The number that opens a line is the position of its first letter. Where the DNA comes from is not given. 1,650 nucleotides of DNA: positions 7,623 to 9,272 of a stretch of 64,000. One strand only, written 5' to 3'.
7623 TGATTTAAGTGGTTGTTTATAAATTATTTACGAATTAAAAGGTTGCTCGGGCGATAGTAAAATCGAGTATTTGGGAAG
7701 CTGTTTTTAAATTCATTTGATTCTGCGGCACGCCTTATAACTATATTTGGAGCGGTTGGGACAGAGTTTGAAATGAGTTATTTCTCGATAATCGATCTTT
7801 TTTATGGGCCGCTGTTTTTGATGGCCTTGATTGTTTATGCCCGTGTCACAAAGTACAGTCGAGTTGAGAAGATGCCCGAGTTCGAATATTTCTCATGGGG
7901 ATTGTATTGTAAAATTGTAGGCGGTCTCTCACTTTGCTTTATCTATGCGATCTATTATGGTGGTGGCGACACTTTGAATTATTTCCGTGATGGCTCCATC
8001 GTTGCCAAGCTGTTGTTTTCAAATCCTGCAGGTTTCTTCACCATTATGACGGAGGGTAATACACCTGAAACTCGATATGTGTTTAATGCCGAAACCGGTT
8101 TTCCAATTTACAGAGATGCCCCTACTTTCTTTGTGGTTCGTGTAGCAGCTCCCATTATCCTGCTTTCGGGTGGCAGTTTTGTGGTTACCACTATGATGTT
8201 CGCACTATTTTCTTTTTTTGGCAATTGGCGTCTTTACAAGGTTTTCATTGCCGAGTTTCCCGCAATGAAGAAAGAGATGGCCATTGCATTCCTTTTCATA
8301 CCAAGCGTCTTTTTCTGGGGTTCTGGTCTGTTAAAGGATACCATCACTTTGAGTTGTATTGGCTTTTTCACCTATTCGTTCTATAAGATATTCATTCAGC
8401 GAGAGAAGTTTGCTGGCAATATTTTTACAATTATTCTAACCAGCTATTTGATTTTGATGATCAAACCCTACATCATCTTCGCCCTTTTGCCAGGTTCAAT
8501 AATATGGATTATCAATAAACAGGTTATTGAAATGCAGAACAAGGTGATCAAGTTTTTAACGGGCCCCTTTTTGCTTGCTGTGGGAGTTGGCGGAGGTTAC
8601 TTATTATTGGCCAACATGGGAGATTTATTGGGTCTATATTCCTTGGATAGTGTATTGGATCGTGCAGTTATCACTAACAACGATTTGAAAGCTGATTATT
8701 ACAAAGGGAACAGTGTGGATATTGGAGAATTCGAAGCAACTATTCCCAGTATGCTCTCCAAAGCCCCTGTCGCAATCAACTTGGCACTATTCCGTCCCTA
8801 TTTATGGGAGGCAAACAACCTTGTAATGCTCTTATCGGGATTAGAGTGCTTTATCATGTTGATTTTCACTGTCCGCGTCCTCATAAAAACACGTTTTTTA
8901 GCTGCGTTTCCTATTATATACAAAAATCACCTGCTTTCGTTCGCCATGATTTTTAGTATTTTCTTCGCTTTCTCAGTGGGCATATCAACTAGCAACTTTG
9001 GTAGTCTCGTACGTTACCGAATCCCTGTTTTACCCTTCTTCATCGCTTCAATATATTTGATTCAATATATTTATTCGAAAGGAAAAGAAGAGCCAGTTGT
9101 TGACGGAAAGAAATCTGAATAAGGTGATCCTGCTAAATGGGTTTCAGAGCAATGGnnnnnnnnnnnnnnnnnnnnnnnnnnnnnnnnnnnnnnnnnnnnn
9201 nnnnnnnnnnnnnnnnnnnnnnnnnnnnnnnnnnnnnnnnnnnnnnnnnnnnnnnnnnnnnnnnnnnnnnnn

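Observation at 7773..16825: ABC-transporter-dependent glycan locus with Wzt C-terminal recognition domain, AsnB-like amidotransferase and an unassigned 449-aa polytopic membrane protein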

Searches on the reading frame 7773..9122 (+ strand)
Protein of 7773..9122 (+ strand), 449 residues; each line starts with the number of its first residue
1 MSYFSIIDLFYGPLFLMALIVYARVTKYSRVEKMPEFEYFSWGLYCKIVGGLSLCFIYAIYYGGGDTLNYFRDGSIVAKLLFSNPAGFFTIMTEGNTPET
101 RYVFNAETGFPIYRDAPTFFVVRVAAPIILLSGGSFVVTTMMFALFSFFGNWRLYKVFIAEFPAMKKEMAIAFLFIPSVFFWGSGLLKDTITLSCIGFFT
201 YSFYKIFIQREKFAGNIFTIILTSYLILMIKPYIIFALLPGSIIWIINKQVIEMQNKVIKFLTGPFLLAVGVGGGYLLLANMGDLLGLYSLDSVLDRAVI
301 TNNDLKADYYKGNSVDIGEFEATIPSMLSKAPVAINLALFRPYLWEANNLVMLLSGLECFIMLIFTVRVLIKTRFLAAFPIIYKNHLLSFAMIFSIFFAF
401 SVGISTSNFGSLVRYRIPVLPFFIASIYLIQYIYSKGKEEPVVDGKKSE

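Call 3: search_protein_families(library=pfam, proteins=[window:7773-9122:+], max_evalue=0.01)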
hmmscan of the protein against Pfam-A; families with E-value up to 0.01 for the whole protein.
window:7773-9122:+ (449 aa): 0 families

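Call 4: search_protein_families(library=ncbifam, proteins=[window:7773-9122:+], max_evalue=0.01)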
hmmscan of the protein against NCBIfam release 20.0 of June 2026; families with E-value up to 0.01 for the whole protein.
window:7773-9122:+ (449 aa): 0 families

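Call 11: find_homologous_proteins(query=window:7773-9119:+)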
Query window:7773-9119:+ (449 aa): 3844 proteins with E <= 0.001 among 8000 candidates; the best 120 are listed.
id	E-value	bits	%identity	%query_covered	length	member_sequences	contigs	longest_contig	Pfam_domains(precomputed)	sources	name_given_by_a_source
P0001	1.2e-290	982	100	100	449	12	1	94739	-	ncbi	ncbi:MAG: hypothetical protein ACK560_00280 [Bacteroidota bacterium]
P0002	8.6e-275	930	94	100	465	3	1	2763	-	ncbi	ncbi:MAG: hypothetical protein RL491_1099 [Bacteroidota bacterium]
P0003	6.6e-261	884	89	100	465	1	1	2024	-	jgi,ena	-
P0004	3.7e-255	865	94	93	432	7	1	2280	-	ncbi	ncbi:MAG: hypothetical protein ACKOKB_08675 [Bacteroidota bacterium]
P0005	1.0e-242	824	81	100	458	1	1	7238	-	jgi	jgi:hypothetical protein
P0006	1.3e-241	821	83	98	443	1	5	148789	-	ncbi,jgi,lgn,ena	ncbi:MAG: hypothetical protein ACK5C5_05630 [Bacteroidota bacterium]|jgi:hypothetical protein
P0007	8.1e-240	815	82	99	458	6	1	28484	-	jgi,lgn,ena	-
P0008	6.7e-236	802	80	98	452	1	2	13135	-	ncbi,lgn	ncbi:MAG: hypothetical protein RL090_73 [Bacteroidota bacterium]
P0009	3.6e-234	796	78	98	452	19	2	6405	-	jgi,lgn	jgi:hypothetical protein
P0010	1.4e-206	705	68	100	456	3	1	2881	-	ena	-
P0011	3.6e-189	648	77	83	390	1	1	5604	-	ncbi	ncbi:MAG: hypothetical protein ACKOYC_04465 [Bacteroidota bacterium]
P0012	5.8e-185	634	61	100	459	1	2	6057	-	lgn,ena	-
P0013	6.5e-185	634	61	100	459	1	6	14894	-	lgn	-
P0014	6.7e-185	634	61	100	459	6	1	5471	-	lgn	-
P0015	2.3e-184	632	61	100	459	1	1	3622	-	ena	-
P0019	2.1e-182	625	61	100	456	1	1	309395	-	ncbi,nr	ncbi:MAG: hypothetical protein IPP71_21635 [Bacteroidetes bacterium]|nr:hypothetical protein [Bacter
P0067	2.6e-139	483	52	98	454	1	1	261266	-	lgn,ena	-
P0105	8.1e-130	452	49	98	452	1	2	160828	-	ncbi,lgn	ncbi:hypothetical protein BH11BAC2_BH11BAC2_04370 [soil metagenome]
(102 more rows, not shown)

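Call 12: search_protein_families(library=pfam, proteins=[window:7773-9119:+], max_evalue=10)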
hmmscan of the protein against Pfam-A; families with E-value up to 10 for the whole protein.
window:7773-9119:+ (449 aa): 0 families

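Call 14: find_encoding_contigs(protein=P0019, flank=10000, max_places=2)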
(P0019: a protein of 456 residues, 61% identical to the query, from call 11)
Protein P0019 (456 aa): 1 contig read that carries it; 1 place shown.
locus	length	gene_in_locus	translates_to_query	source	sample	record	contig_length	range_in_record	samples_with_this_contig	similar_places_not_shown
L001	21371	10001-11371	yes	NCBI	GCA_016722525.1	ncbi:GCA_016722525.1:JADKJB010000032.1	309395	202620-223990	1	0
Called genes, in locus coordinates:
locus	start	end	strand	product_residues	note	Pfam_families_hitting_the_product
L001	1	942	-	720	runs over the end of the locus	PF20434:BD-FAE (faint), PF00930:DPPIV_N, PF01738:DLH (weak), PF02129:Peptidase_S15 (faint), PF00326:Peptidase_S9, PF12146:Hydrolase_4 (faint)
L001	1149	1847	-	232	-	PF01346:FKBP_N, PF00254:FKBP_C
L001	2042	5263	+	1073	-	PF07995:GSDH, PF00801:PKD (faint), PF18911:PKD_4, PF19081:Ig_7 (faint), PF18962:Por_Secre_tail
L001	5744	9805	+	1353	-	PF07995:GSDH, PF08329:ChitinaseA_N (faint), PF18911:PKD_4, PF22352:K319L-like_PKD (faint), PF00801:PKD, PF18911:PKD_4 (weak), PF04862:DUF642 (faint), PF18962:Por_Secre_tail (weak)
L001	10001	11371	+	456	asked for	-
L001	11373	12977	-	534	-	PF13522:GATase_6, PF13537:GATase_7, PF00733:Asn_synthase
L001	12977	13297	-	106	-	PF13522:GATase_6, PF13537:GATase_7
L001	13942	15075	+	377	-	-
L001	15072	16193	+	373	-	PF13477:Glyco_trans_4_2, PF13439:Glyco_transf_4, PF00534:Glycos_transf_1, PF13692:Glyco_trans_1_4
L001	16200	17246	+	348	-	PF00535:Glycos_transf_2, PF10111:Glyco_tranf_2_2, PF13641:Glyco_tranf_2_3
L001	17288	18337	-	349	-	PF18911:PKD_4, PF00801:PKD, PF18962:Por_Secre_tail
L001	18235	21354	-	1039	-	PF00801:PKD, PF18911:PKD_4, PF00801:PKD, PF18911:PKD_4, PF00801:PKD, PF18911:PKD_4, PF00801:PKD (weak), PF18911:PKD_4, +2 more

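Call 15: find_encoding_contigs(protein=P0067, flank=10000, max_places=2)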
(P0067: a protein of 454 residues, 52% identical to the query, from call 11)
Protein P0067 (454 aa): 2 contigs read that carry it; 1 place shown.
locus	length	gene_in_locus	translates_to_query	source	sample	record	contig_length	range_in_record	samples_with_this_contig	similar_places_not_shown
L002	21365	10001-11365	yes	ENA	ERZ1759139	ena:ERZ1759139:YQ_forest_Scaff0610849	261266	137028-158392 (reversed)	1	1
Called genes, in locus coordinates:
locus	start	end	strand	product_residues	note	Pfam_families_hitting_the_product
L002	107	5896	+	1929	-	PF00801:PKD, PF18911:PKD_4, PF18911:PKD_4, PF00801:PKD, PF18911:PKD_4, PF00801:PKD, PF18911:PKD_4, PF00801:PKD, +15 more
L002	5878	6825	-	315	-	PF03631:Virul_fac_BrkB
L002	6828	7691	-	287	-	PF02749:QRPTase_N, PF01729:QRPTase_C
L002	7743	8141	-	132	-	PF16022:DUF4783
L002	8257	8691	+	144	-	PF02590:SPOUT_MTase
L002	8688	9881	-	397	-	PF13439:Glyco_transf_4, PF13579:Glyco_trans_4_4 (weak), PF00534:Glycos_transf_1 (weak)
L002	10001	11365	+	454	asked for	-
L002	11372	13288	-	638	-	PF13522:GATase_6, PF13537:GATase_7, PF00733:Asn_synthase, PF06508:QueC (weak)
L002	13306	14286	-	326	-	PF00106:adh_short (weak), PF01073:3Beta_HSD, PF01370:Epimerase, PF02719:Polysacc_synt_2, PF04321:RmlD_sub_bind, PF07993:NAD_binding_4, PF13460:NAD_binding_10, PF16363:GDP_Man_Dehyd, +1 more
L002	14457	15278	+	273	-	PF01061:ABC2_membrane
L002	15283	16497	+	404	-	PF00005:ABC_tran, PF13304:AAA_21 (faint), PF14524:Wzt_C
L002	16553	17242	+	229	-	PF05050:Methyltransf_21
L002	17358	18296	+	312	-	PF01370:Epimerase, PF02719:Polysacc_synt_2 (faint), PF04321:RmlD_sub_bind (weak), PF16363:GDP_Man_Dehyd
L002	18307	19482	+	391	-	PF01041:DegT_DnrJ_EryC1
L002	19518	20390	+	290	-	PF01531:Glyco_transf_11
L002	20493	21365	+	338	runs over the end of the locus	PF00535:Glycos_transf_2, PF10111:Glyco_tranf_2_2, PF13641:Glyco_tranf_2_3 (weak)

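Call 16: find_encoding_contigs(protein=P0105, flank=10000, max_places=2)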
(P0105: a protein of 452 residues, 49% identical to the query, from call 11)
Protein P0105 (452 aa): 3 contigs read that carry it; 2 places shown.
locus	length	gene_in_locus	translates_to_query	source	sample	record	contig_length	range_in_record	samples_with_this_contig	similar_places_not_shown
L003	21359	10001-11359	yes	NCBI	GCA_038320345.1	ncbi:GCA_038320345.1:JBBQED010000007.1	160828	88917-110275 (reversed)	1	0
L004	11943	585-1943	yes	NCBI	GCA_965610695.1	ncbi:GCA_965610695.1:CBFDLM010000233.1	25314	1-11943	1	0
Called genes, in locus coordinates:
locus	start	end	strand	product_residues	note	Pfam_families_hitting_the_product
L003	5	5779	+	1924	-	PF00801:PKD, PF18911:PKD_4, PF18911:PKD_4, PF18911:PKD_4, PF00801:PKD, PF18911:PKD_4, PF00801:PKD, PF18911:PKD_4, +20 more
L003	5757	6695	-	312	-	PF03631:Virul_fac_BrkB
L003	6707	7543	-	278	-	PF02749:QRPTase_N, PF01729:QRPTase_C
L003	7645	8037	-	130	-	PF16022:DUF4783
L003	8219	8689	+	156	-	PF02590:SPOUT_MTase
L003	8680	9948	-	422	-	PF13439:Glyco_transf_4, PF00534:Glycos_transf_1 (weak)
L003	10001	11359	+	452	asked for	-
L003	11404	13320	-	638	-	PF13522:GATase_6, PF13537:GATase_7, PF00733:Asn_synthase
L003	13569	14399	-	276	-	PF00551:Formyl_trans_N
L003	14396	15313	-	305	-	PF01522:Polysacc_deac_1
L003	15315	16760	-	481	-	PF13231:PMT_2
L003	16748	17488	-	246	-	PF13489:Methyltransf_23, PF13847:Methyltransf_31 (weak), PF08241:Methyltransf_11, PF13649:Methyltransf_25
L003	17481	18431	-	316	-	PF00535:Glycos_transf_2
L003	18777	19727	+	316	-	PF13489:Methyltransf_23, PF01209:Ubie_methyltran, PF03141:Methyltransf_29 (weak), PF08241:Methyltransf_11, PF08242:Methyltransf_12, PF13649:Methyltransf_25, PF13847:Methyltransf_31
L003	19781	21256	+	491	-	PF01943:Polysacc_synt, PF13440:Polysacc_synt_3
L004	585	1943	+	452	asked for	-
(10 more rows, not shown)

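Call 20: find_related_loci(query=A1, collection=genome_contigs, flank=10000)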
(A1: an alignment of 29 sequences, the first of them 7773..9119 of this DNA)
Query A1 (449 aa) in genome_contigs; peptide patterns used: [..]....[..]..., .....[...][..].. (x = any residue, [..] = any of these).
599 stretches matched a pattern (row limit reached: there are more); 593 encode a relative of the query (tblastn E <= 1e-3); the best 80 are kept; 80 distinct loci.
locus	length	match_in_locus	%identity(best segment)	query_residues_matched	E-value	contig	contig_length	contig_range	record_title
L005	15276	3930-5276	52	1-449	1e-141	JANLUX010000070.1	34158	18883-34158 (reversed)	MAG: Bacteroidota bacterium isolate OTE_21_metabat_266 OTE_21_k141_2187222, whole genome shotgun sequence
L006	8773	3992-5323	51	1-446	3e-141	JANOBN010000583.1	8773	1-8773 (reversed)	MAG: Bacteroidota bacterium isolate VAR_18_metabat_10 VAR_18_k141_1595674, whole genome shotgun sequence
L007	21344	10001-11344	49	1-447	2e-143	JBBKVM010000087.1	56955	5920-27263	MAG: Bacteroidia bacterium isolate metabat_bins.79 k119_2077566, whole genome shotgun sequence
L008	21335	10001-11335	47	1-449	2e-135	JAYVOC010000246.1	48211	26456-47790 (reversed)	MAG: Bacteroidota bacterium isolate GL65_UP_metabinner_16 GL65_UP_metabinner_16_245, whole genome shotgun sequence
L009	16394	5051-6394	48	1-447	2e-133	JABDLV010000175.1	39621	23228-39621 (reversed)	MAG: Bacteroidia bacterium isolate SS_bin_84 k127_1042652, whole genome shotgun sequence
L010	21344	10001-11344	48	1-447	4e-133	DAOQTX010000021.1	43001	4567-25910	MAG TPA_asm: Bacteroidia bacterium isolate AMR_MDS_1129 NODE_1018_length_43001_cov_5.911796, whole genome shotgun sequen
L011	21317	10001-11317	48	1-438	3e-132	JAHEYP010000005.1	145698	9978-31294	MAG: Bacteroidetes bacterium isolate nzgw130 NODE_65_length_145699_cov_8.322384, whole genome shotgun sequence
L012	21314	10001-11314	51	4-440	2e-137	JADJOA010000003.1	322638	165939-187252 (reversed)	MAG: Bacteroidetes bacterium isolate Fred_18-Q3-R57-64_BAT3C.256 tig00009352-10-3231720, whole genome shotgun sequence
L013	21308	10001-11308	48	13-447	3e-131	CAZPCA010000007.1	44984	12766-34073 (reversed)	MAG TPA_asm: uncultured Bifidobacterium sp. isolate SRP193358_co1_683 genome assembly, contig: NODE_1518_length_44984_co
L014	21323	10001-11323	47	1-440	3e-127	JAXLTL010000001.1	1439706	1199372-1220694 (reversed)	MAG: Bacteroidia bacterium isolate STL-BAC3 C3.123.fa-1, whole genome shotgun sequence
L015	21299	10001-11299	45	5-436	5e-127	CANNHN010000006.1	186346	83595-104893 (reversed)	MAG: Bacteroidetes bacterium isolate ZH-Jul18-109 genome assembly, contig: ZH-Jul18-C20, whole genome shotgun sequence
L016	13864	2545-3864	46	5-442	4e-127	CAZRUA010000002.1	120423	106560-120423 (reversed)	MAG TPA_asm: uncultured Flavobacteriaceae bacterium isolate SRP150892_co2_485 genome assembly, contig: NODE_129_length_1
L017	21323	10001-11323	46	5-442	4e-125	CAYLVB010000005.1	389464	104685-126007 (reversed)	MAG TPA_asm: uncultured Flavobacteriaceae bacterium isolate binchicken_co174_12 genome assembly, contig: NODE_9_length_3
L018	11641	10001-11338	46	1-446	4e-125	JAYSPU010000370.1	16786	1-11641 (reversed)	MAG: Bacteroidota bacterium isolate GFS_11589 GFS_11589_369, whole genome shotgun sequence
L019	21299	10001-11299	46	5-436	9e-124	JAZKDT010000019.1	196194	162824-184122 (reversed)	MAG: Bacteroidota bacterium isolate DC_HB_01_SPN181219-bin064_1 DCHB01SPN_B064_1_000000000019, whole genome shotgun sequ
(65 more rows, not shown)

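Call 21: search_solved_structures(query=A1, max_evalue=10)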
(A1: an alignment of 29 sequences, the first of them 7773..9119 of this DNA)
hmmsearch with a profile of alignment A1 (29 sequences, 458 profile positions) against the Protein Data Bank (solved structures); distinct sequences matched with E-value up to 10: 0.
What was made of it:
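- Tried and rejected: A profile search of PDB sequences gave nothing (call 21).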

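Call 28: predict_structure(alignment_id=A1)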
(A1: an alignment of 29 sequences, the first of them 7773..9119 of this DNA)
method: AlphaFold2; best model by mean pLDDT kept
length: 449 residues; sequences in the alignment: 29
mean_pLDDT: 83.2   pTM: 0.85
mean pLDDT of the five models: 83.2, 81.0, 81.0, 80.7, 80.6
residues with pLDDT >= 90: 188; 70-90: 184; 50-70: 66; < 50: 11
segments of 3 or more residues with pLDDT < 50: 441-449
pLDDT, mean of each block of 10 residues (from residue 1): 80 95 95 92 92 86 84 93 93 89 88 86 93 93 94 95 94 78 75 93 94 93 91 81 88 83 80 70 56 62 55 63 73 85 81 81 90 83 90 88 70 75 92 84 40
secondary structure, 60 per line:
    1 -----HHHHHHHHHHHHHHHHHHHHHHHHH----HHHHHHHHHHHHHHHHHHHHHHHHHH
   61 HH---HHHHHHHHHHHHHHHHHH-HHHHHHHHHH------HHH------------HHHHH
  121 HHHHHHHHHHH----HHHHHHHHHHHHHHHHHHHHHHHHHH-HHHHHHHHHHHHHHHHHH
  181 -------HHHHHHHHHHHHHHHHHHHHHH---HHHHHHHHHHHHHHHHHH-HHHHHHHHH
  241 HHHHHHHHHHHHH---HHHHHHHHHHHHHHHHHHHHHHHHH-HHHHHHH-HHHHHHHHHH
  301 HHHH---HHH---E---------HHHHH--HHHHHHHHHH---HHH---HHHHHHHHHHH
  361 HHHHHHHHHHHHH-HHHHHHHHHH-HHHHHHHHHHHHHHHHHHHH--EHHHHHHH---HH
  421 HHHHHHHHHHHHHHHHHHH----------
elements in order: H6-30 H35-62 H66-83 H85-94 H116-131 H136-161 H163-180 H188-209 H213-230 H232-253 H257-281 H283-289 H291-304 H324-328 H331-340 H350-373 H375-384 H386-405 H409-415 H419-439
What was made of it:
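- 7773..9122 (+): 449-aa polytopic membrane protein, predicted GT-C (GT-C_A type) fold glycosyltransferase of an unannotated Bacteroidota family. Monocistronic and convergent with asnB. AF2 pLDDT 83, pTM 0.85 (call 28).
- On GT-C glycosyltransferase superfamily: AF2 model pLDDT 83 (call 28).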

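Call 30: fold_search(model_id=the predicted structure, library=pdb)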
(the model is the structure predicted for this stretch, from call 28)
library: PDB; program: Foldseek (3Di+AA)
matches with E <= 10: 104; with E <= 0.001: 0
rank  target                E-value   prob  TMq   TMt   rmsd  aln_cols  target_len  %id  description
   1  8pn9_A                5.1e-01  0.80  0.38  0.29  17.3       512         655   10  Structure of human oligosaccharyltransferase OST-A complex bound to NGI-1 (released 2024-05-08)
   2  5ezm                  5.6e-01  0.57  0.28  0.24  18.8       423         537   11  Crystal Structure of ArnT from Cupriavidus metallidurans in the apo state (released 2016-02-17)
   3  7zlg_A                6.5e-01  0.80  0.40  0.29  13.0       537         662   11  Cryo-EM structure of C-mannosyltransferase CeDPY19, in complex with acceptor peptide and bound to CMT2-Fab and anti-Fa (released 2023-01-11)
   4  8dmm_A                7.6e-01  0.11  0.12  0.10  27.7       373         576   12  Structure of the vanadate-trapped MsbA bound to KDL (released 2022-12-14)
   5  6nc8                  7.6e-01  0.07  0.10  0.10  22.6       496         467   13  Lipid II flippase MurJ, inward occluded conformation (released 2019-04-17)
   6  9ijy_A                1.2e+00  0.08  0.14  0.15  22.7       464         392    9  Homo sapiens Xenotropic and Polytropic Retrovirus Receptor 1 (XPR1) with Y22A/E23A/K26A mutations (released 2025-01-22)
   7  8tso_A                1.3e+00  0.08  0.12  0.11  26.4       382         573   15  KDL bound, nucleotide-free MsbA in open, outward-facing conformation (released 2024-06-19)
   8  9j51_A                1.4e+00  0.08  0.14  0.15  23.7       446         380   10  CryoEM structure of human XPR1 in complex with phosphate in state A (released 2025-01-15)
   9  5t77                  1.4e+00  0.05  0.11  0.11  22.9       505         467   12  Crystal structure of the MOP flippase MurJ (released 2016-12-28)
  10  5f15                  1.5e+00  0.80  0.37  0.32  10.0       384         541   11  Crystal Structure of ArnT from Cupriavidus metallidurans bound to Undecaprenyl phosphate (released 2016-02-17)
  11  8wjg                  1.5e+00  0.06  0.11  0.10  23.2       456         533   10  Cryo-EM structure of URAT1(R477S) (released 2024-08-28)
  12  9dvm_B                1.9e+00  0.10  0.17  0.15  19.4       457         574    8  Structure of the phosphate exporter XPR1/SLC53A1, InsP8-bound, intracellular gate open/intracellular gate closed state (released 2025-04-02)
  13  8tgh_B                2.0e+00  0.04  0.11  0.12  21.8       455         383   12  VMAT1 dimer with amphetamine and reserpine (released 2024-03-20)
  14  7rro_D8               2.2e+00  0.03  0.08  0.09  47.2       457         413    9  Structure of the 48-nm repeat doublet microtubule from bovine tracheal cilia (released 2021-10-27)
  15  9j4x_A                2.3e+00  0.08  0.16  0.17  22.2       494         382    9  CryoEM structure of human XPR1 in apo state (released 2024-12-04)
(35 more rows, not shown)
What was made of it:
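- The weak top Foldseek hits are also GT-C proteins (call 30).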
